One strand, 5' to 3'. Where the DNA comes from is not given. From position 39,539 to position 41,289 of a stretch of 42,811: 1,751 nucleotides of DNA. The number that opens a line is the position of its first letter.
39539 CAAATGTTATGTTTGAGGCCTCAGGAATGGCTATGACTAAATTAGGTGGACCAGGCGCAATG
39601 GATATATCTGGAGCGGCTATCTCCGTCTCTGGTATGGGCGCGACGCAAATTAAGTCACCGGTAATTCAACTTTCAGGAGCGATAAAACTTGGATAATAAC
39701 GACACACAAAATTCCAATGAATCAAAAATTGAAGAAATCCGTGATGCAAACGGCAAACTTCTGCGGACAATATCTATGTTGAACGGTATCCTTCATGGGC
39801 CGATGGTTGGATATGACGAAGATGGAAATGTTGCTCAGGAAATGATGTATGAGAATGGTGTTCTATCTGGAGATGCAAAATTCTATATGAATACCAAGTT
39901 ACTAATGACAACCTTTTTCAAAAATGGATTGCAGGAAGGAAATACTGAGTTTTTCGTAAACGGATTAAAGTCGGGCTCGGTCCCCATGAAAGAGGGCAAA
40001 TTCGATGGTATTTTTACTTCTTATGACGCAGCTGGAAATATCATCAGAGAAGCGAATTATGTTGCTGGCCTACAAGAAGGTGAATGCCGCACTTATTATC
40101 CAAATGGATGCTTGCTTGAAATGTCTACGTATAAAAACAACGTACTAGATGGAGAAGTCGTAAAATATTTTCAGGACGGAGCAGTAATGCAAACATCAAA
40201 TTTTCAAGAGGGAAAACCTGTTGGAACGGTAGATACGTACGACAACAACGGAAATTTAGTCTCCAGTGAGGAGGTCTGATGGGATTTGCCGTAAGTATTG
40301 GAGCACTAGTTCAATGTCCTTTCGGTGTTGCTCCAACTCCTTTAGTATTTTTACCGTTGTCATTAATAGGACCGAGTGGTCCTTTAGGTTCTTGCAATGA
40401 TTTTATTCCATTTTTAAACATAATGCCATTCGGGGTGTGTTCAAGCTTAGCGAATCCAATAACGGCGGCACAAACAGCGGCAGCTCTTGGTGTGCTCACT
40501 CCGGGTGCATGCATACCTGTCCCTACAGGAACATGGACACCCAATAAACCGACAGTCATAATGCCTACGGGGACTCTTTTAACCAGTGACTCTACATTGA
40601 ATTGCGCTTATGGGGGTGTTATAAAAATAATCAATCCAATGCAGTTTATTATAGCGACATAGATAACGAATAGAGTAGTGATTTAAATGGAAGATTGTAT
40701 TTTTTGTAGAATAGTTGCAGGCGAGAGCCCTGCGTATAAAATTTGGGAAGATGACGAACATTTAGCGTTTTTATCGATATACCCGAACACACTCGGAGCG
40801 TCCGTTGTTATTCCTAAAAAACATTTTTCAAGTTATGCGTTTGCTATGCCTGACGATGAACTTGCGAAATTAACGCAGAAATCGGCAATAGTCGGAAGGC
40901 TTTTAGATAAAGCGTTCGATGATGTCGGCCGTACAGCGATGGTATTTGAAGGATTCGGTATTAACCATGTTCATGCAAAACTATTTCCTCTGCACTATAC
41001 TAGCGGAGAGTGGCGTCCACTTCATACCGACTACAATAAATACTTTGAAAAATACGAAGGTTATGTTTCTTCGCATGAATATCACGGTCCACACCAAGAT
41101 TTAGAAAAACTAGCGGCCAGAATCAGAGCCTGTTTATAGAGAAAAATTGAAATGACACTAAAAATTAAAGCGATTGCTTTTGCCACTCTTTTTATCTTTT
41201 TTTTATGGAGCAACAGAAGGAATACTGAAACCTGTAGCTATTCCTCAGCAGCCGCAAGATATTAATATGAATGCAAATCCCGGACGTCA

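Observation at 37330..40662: Stand-alone vgrG - MORN-variant - DUF4280 (PAAR-like) spike module with no injection-machine genes around it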

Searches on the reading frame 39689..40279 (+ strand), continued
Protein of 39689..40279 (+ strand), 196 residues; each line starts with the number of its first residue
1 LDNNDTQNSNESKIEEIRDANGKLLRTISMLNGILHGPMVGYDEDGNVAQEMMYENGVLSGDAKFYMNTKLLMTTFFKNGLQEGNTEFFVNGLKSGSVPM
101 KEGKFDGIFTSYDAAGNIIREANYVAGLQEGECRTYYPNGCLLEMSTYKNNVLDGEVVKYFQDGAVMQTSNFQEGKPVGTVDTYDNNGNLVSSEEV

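Call 54: find_homologous_proteins(query=A1, max_evalue=0.00001)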
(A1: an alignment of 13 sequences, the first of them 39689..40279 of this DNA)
Query A1 (13 sequences) (196 aa, profile of the alignment): 75 proteins with E <= 0.00001 among 8000 candidates.
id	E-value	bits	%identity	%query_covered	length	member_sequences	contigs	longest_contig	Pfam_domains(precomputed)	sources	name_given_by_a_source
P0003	6.4e-83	295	58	98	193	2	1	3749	PF07661.20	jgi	jgi:antitoxin component YwqK of YwqJK toxin-antitoxin module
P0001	3.5e-82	293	98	100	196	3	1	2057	PF07661.20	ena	-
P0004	4.2e-80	286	56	99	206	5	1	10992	PF07661.20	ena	-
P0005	4.4e-77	276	51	96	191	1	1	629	PF07661.20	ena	-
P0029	2.6e-73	264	51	96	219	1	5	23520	PF07661.20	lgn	-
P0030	1.3e-66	242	53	88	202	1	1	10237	PF07661.20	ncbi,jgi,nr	ncbi:MAG: hypothetical protein LBB12_01055 [Holosporaceae bacterium]|jgi:antitoxin component YwqK of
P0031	2.9e-64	234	28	95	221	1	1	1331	PF07661.20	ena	-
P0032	3.5e-63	230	28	90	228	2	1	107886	PF07661.20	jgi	-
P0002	2.2e-62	228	80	82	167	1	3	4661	PF07661.20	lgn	-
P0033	1.2e-45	173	31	82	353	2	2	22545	PF07202.19,PF07661.20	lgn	-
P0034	8.0e-42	161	29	82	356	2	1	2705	PF07661.20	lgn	-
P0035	1.0e-38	151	27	82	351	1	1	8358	PF07661.20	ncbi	-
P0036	1.4e-37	147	28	82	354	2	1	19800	PF07661.20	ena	-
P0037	2.3e-36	143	24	80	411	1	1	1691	PF07661.20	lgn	-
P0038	2.1e-35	140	30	90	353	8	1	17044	PF07661.20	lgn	-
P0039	2.1e-34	136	24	89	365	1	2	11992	PF07661.20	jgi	jgi:antitoxin component YwqK of YwqJK toxin-antitoxin module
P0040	4.0e-34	136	30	82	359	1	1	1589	PF07661.20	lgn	-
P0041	7.0e-29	118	23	81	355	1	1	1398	PF07661.20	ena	-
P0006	1.7e-27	114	32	85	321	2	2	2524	PF07661.20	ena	-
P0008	4.2e-27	113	28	76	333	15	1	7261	PF07661.20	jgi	-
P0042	2.7e-26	110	29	91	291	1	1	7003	PF07661.20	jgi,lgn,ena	jgi:antitoxin component YwqK of YwqJK toxin-antitoxin module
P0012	8.9e-25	105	30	87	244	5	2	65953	PF07661.20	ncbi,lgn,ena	-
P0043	9.3e-25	105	33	46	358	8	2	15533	PF07661.20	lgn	-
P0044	9.4e-25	105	31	75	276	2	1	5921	PF07661.20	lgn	-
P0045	1.6e-24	104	27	70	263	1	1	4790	PF07661.20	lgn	-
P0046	6.3e-24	102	27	90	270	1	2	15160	PF07661.20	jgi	jgi:antitoxin component YwqK of YwqJK toxin-antitoxin module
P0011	3.3e-22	97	24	96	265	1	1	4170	PF07661.20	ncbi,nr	ncbi:MAG: hypothetical protein C0490_04550, partial [Marivirga sp.]|nr:hypothetical protein [Marivir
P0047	7.2e-22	96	29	84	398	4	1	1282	PF07661.20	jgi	jgi:antitoxin component YwqK of YwqJK toxin-antitoxin module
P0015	1.4e-21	95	34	49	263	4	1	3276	PF07661.20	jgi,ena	-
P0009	4.4e-21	93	33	69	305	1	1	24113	PF07661.20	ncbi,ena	-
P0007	5.5e-21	93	24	89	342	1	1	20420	PF04397.22,PF07661.20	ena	-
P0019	1.3e-20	91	23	91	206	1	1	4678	PF07661.20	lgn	-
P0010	3.8e-20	90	29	82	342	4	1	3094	PF07661.20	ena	-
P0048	1.6e-18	85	28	84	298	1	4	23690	PF07661.20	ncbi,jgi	ncbi:MAG: hypothetical protein RLZ33_194 [Bacteroidota bacterium]|jgi:antitoxin component YwqK of Yw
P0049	8.9e-18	82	26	77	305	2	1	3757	PF07661.20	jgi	-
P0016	3.7e-17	80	28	80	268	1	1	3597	PF07661.20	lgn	-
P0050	9.3e-17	79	30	58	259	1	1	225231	PF07661.20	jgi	jgi:antitoxin component YwqK of YwqJK toxin-antitoxin module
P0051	1.2e-16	79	26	69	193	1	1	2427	PF07661.20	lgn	-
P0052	1.2e-16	78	30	47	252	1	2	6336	PF07661.20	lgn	-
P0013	1.8e-16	78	29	78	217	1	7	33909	PF07661.20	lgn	-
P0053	2.1e-16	78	33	30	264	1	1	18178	PF07661.20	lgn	-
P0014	4.1e-16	77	28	68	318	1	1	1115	PF07661.20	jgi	jgi:antitoxin component YwqK of YwqJK toxin-antitoxin module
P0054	1.2e-15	75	29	60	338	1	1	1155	PF07661.20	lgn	-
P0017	2.9e-15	74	29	62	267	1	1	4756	PF02493.27,PF07661.20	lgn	-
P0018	3.5e-15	74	30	48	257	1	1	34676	PF02493.27,PF07661.20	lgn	-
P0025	6.5e-15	73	30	80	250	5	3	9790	PF07661.20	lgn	-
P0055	1.4e-14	72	29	47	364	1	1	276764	PF03544.20,PF07661.20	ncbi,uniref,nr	ncbi:energy transducer TonB [Winogradskyella eximia]|uniref:energy transducer TonB n=1 Tax=Winograds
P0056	2.2e-14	71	28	65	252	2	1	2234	PF07661.20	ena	-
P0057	2.5e-14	71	29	65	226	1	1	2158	PF07661.20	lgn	-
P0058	4.3e-14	70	29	60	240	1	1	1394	PF07661.20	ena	-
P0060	1.1e-13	69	30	60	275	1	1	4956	PF07661.20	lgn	-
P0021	2.4e-13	68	31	38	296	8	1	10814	PF07661.20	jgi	jgi:antitoxin component YwqK of YwqJK toxin-antitoxin module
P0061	1.3e-12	65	27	49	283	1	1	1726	PF07661.20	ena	-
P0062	1.5e-12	65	27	81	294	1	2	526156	PF07661.20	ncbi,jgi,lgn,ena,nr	ncbi:MAG TPA: hypothetical protein VMH27_13285 [Puia sp.]|nr:hypothetical protein [Puia sp.]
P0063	1.5e-12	65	28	55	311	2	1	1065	PF07661.20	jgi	-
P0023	5.1e-12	63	27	93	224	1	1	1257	PF07661.20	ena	-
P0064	1.1e-11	62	30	67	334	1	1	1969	PF07661.20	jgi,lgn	jgi:antitoxin component YwqK of YwqJK toxin-antitoxin module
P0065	2.8e-11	61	22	71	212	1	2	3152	PF07661.20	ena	-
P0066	3.9e-11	61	26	71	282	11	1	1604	PF07661.20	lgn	-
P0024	6.2e-11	60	34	43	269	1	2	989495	PF07661.20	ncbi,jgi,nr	ncbi:MAG: hypothetical protein K0S33_4160 [Bacteroidetes bacterium]|jgi:antitoxin component YwqK of 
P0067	1.3e-10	59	33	40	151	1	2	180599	PF07661.20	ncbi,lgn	ncbi:MAG: hypothetical protein WCI77_03970 [Candidatus Omnitrophota bacterium]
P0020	2.0e-9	55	42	34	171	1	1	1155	PF07661.20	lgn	-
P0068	3.4e-9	54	25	56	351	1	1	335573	PF07661.20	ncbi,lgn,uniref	ncbi:hypothetical protein [Chitinophaga sp.]|uniref:hypothetical protein n=1 Tax=Chitinophaga sp. Ta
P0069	4.1e-9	54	30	48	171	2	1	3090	PF07661.20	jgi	jgi:antitoxin component YwqK of YwqJK toxin-antitoxin module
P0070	4.2e-9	54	24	67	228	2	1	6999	PF07661.20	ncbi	-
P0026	4.4e-9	54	42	34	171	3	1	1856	PF07661.20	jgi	-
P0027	6.2e-9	53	28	47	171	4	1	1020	PF07661.20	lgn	-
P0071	1.2e-8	52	30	46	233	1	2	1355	PF07661.20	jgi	jgi:hypothetical protein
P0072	2.8e-8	51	28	44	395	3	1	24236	PF07661.20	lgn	-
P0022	3.2e-8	51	26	65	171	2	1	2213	PF07661.20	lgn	-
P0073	8.2e-8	50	33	47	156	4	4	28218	PF07661.20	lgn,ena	-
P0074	4.5e-7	47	25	37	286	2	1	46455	PF07661.20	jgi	-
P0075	2.3e-6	45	30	42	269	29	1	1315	PF07661.20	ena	-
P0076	4.4e-6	44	25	62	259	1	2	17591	PF07661.20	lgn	-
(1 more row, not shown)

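Call 69: find_encoding_contigs(protein=P0029, flank=10000, max_places=3)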
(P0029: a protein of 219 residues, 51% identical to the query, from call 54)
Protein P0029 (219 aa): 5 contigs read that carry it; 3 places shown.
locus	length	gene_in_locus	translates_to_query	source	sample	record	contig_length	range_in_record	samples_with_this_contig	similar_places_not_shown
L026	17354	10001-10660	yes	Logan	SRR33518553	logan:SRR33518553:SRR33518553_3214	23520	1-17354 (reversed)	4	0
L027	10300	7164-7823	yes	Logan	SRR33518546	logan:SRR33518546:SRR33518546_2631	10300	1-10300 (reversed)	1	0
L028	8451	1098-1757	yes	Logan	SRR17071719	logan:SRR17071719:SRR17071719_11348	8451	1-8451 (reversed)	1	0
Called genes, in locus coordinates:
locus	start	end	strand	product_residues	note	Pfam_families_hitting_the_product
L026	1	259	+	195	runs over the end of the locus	-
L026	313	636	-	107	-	PF04977:DivIC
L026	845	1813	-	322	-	PF00793:DAHP_synth_1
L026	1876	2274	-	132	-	PF03840:SecG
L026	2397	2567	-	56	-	PF00037:Fer4, PF12837:Fer4_6 (weak), PF12838:Fer4_7 (faint), PF13237:Fer4_10 (weak), PF13187:Fer4_9 (weak)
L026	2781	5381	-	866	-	PF00884:Sulfatase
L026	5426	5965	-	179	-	PF03652:RuvX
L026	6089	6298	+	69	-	-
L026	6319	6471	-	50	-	-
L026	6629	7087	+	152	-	PF03061:4HBT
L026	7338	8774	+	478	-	PF01225:Mur_ligase, PF08245:Mur_ligase_M, PF02875:Mur_ligase_C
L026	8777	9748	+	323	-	PF01565:FAD_binding_4, PF02873:MurB_C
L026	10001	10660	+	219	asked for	PF07661:MORN_2 (faint)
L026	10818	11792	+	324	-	PF01145:Band_7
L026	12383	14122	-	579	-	PF00089:Trypsin, PF13365:Trypsin_2, PF00595:PDZ (faint), PF13180:PDZ_2 (weak), PF17820:PDZ_6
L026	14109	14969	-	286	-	PF01145:Band_7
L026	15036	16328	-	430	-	PF01145:Band_7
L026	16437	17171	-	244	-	PF09335:VTT_dom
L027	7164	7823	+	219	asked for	PF07661:MORN_2 (faint)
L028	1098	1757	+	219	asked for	PF07661:MORN_2 (faint)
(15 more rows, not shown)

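Call 70: find_encoding_contigs(protein=P0032, flank=10000, max_places=2)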
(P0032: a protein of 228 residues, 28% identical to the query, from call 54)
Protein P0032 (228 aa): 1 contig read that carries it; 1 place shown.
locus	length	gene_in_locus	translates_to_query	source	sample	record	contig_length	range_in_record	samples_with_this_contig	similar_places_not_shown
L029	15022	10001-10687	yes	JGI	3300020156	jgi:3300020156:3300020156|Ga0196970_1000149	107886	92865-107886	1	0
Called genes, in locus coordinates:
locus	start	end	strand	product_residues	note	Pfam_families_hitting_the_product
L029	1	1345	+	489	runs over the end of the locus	PF05943:VipB, PF18945:VipB_2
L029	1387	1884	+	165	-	PF05638:T6SS_HCP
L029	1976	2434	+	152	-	PF04965:GPW_gp25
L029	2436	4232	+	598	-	PF05947:T6SS_TssF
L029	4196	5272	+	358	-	PF06996:T6SS_TssG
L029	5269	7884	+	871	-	PF02861:Clp_N, PF13191:AAA_16 (weak), PF23569:NBD_SMAX1 (weak), PF00004:AAA, PF17871:AAA_lid_9, PF07724:AAA_2, PF07728:AAA_5, PF10431:ClpB_D2-small, +4 more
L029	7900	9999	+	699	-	PF05954:Phage_GPD, PF04717:Phage_base_V, PF22178:Gp5_trimer_C, PF06715:Gp5_C (faint)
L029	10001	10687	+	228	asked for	PF07661:MORN_2 (faint)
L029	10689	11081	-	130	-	PF14107:DUF4280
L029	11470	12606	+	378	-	-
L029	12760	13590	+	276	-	PF13737:DDE_Tnp_1_5, PF01609:DDE_Tnp_1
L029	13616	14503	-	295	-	PF00929:RNase_T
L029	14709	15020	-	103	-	?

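Call 78: predict_structure(alignment_id=A2)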
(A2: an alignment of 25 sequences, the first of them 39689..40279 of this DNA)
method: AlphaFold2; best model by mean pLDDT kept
length: 196 residues; sequences in the alignment: 25
mean_pLDDT: 95.3   pTM: 0.84
mean pLDDT of the five models: 95.3, 95.2, 95.1, 95.0, 94.8
residues with pLDDT >= 90: 184; 70-90: 3; 50-70: 3; < 50: 6
segments of 3 or more residues with pLDDT < 50: 1-3, 5-7
pLDDT, mean of each block of 10 residues (from residue 1): 51 94 97 96 97 98 97 98 98 97 99 98 99 98 99 99 98 98 98 98
secondary structure, 60 per line:
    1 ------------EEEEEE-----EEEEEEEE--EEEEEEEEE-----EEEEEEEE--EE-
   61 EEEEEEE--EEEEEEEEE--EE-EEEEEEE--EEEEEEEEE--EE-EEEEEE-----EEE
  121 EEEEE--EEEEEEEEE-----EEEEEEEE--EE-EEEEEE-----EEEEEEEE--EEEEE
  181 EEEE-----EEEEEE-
elements in order: E13-18 E24-31 E34-42 E48-55 E61-67 E70-78 E84-90 E93-101 E107-112 E118-125 E128-136 E142-149 E155-160 E166-173 E176-184 E190-195

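Call 80: fold_search(model_id=the predicted structure, library=pdb)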
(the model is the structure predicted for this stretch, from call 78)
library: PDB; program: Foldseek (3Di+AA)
matches with E <= 10: 854; with E <= 0.001: 68
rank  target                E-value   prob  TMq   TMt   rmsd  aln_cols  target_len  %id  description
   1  6t6q_BBB              2.8e-07  1.00  0.57  0.55   8.0       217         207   18  Crystal structure of Toxoplasma gondii Morn1 (extended conformation). (released 2020-11-18)
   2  6t6q_AAA              8.2e-07  1.00  0.58  0.55   8.1       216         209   18  Crystal structure of Toxoplasma gondii Morn1 (extended conformation). (released 2020-11-18)
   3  6t69                  2.3e-06  1.00  0.63  0.60   5.1       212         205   17  Crystal structure of Toxoplasma gondii Morn1(V shape) (released 2020-11-18)
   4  6t4r_CCC              2.4e-06  1.00  0.58  0.55   7.2       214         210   16  Crystal structure of Trypanosoma brucei Morn1 (released 2020-11-18)
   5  6t4d                  3.1e-06  1.00  0.45  0.44   7.0       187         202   16  Crystal structure of Plasmodium falciparum Morn1 (released 2020-11-18)
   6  9e5c_4y               4.6e-06  1.00  0.49  0.18   6.1       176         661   16  Cryo-EM structure of 96 nm repeat of microtubule doublet from T. brucei flagellum (released 2025-03-12)
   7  6t4r_AAA              5.1e-06  1.00  0.58  0.54   7.3       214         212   16  Crystal structure of Trypanosoma brucei Morn1 (released 2020-11-18)
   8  6t68_A                6.3e-06  1.00  0.58  0.58   5.9       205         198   16  Crystal structure of Trypanosoma brucei Morn1 (released 2020-11-18)
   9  9fqr_MS               1.0e-05  1.00  0.60  0.53   5.0       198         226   14  96-nm repeat of axonemal doublet microtubules from bovine sperm (released 2025-03-26)
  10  9ifo_A                1.3e-05  1.00  0.27  0.05  16.6       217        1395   17  Structure of Teneurin-Like Protein (TLP) (released 2026-03-11)
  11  6t68_B                1.3e-05  1.00  0.59  0.59   4.3       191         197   16  Crystal structure of Trypanosoma brucei Morn1 (released 2020-11-18)
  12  9uo9                  1.9e-05  1.00  0.47  0.38   8.2       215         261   13  Structure of mouse Junctophilin-2 (released 2026-01-21)
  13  8qja_C                2.1e-05  1.00  0.19  0.05  20.3       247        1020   12  T6SS-linked Rhs repeat protein - Advenella mimigardefordensis VgrG-Rhs core (released 2024-09-25)
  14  8qja_B                2.1e-05  0.91  0.15  0.04  22.7       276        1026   16  T6SS-linked Rhs repeat protein - Advenella mimigardefordensis VgrG-Rhs core (released 2024-09-25)
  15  7rxq_A                2.4e-05  1.00  0.54  0.41   6.8       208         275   13  Crystal structure of junctophilin-2 in complex with a CaV1.1 peptide (released 2022-02-23)
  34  1mt6                  1.5e-04  1.00  0.36  0.27   7.8       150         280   15  Structure of histone H3 K4-specific methyltransferase SET7/9 with AdoHcy (released 2002-11-06)
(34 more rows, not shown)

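Call 95: search_solved_structures(query=A1, max_evalue=0.01)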
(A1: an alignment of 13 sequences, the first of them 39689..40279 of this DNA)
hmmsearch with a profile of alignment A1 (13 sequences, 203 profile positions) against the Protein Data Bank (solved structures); distinct sequences matched with E-value up to 0.01: 4.
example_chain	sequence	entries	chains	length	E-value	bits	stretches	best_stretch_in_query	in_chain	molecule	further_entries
1mt6_A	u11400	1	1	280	5.5e-08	35.5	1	105-184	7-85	SET9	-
1h3i_A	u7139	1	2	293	5.6e-08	35.4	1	104-185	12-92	HISTONE H3 LYSINE 4 SPECIFIC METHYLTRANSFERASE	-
1n6c_A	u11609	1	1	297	1.2e-07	34.4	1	125-184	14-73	SET domain-containing protein 7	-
1muf_A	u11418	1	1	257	1.4e-07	34.1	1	127-184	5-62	SET9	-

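Call 99: search_protein_families(library=pfam, proteins=[L011:14983-15660:+, L026:10001-10660:+], max_evalue=0.001)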
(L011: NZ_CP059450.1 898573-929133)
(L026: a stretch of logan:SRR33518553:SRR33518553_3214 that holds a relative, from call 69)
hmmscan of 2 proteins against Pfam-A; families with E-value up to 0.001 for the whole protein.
L011:14983-15660:+ (225 aa): 1 family
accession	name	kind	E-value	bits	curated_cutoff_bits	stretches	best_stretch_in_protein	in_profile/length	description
PF07661.19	MORN_2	-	2e-12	46.3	29.6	0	179-198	1-20/22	MORN repeat variant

L026:10001-10660:+ (219 aa): 1 family
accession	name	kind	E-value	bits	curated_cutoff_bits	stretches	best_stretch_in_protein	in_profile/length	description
PF07661.19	MORN_2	-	1.5e-18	65.1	29.6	1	151-172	1-22/22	MORN repeat variant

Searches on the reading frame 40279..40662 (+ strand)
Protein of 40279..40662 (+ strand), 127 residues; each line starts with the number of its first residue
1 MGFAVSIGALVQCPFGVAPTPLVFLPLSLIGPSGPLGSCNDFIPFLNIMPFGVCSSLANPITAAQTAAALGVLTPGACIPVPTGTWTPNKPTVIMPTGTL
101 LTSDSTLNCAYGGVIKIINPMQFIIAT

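Call 4: search_protein_families(library=pfam, proteins=[window:40279-40662:+], max_evalue=0.01)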
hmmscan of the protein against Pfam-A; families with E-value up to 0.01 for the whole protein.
window:40279-40662:+ (127 aa): 1 family
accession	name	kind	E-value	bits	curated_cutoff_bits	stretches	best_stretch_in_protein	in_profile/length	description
PF14107.11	DUF4280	-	1.5e-22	80.7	26.3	1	7-122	3-109/109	Domain of unknown function (DUF4280)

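Call 6: search_protein_families(library=ncbifam, proteins=[window:40279-40662:+], max_evalue=0.01)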
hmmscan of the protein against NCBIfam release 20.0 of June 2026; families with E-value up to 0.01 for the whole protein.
window:40279-40662:+ (127 aa): 1 family
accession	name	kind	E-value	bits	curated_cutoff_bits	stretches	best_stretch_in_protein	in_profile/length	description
NF041248.1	T6SS_IglG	exception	4.3e-07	29.9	200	1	5-125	56-170/173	type VI secretion system PAAR-like protein IglG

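Call 51: search_solved_structures(query=window:40279-40662:+, max_evalue=1)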
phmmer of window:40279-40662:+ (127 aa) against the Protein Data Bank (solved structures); distinct sequences matched with E-value up to 1: 0.

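Call 93: predict_structure(protein=window:40279-40662:+)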
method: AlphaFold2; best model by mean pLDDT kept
length: 127 residues; sequences in the alignment: 1
mean_pLDDT: 36.9   pTM: 0.28
mean pLDDT of the five models: 36.9, 34.6, 32.8, 30.2, 28.7
residues with pLDDT >= 90: 0; 70-90: 0; 50-70: 10; < 50: 117
segments of 3 or more residues with pLDDT < 50: 1-61, 67-78, 81-112, 118-127
pLDDT, mean of each block of 10 residues (from residue 1): 28 34 31 33 32 37 47 46 38 31 34 46 44
secondary structure, 60 per line:
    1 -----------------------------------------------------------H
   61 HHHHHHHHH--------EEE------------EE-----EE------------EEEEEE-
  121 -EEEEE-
elements in order: H60-69 E78-80 E114-119 E122-126

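Call 94: search_solved_structures(query=A3, max_evalue=10)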
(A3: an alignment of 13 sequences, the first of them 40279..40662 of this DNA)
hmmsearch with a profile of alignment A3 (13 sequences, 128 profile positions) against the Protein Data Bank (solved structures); distinct sequences matched with E-value up to 10: 2.
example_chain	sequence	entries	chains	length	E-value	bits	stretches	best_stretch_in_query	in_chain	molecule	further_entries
7y7b_R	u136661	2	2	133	0.3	14.4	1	43-85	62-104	PsaR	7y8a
9wyp_R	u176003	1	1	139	0.36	14.2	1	43-85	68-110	PsaR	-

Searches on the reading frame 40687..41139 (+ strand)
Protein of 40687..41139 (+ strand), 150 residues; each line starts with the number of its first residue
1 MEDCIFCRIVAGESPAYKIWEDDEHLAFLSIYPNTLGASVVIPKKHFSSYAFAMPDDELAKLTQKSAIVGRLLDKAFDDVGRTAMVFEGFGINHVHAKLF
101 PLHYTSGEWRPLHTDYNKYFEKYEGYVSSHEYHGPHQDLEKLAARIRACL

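Call 4: search_protein_families(library=pfam, proteins=[window:40687-41139:+], max_evalue=0.01)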
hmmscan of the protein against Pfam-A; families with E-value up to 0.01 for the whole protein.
window:40687-41139:+ (150 aa): 2 families
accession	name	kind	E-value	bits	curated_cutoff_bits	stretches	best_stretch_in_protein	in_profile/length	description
PF01230.28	HIT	-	1.1e-05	26.4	21.5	1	12-97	2-90/98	HIT domain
PF11969.13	DcpS_C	-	0.00026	21.9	24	1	4-52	2-50/114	Scavenger mRNA decapping enzyme C-term binding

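Call 6: search_protein_families(library=ncbifam, proteins=[window:40687-41139:+], max_evalue=0.01)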
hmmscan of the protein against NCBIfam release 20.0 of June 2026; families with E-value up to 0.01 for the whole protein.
window:40687-41139:+ (150 aa): 1 family
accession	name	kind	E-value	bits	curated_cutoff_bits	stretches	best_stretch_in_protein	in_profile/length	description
NF045834.1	M_plasma_HinT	exception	4.4e-07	30.7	130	1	5-66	1-61/102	histidine triad protein HinT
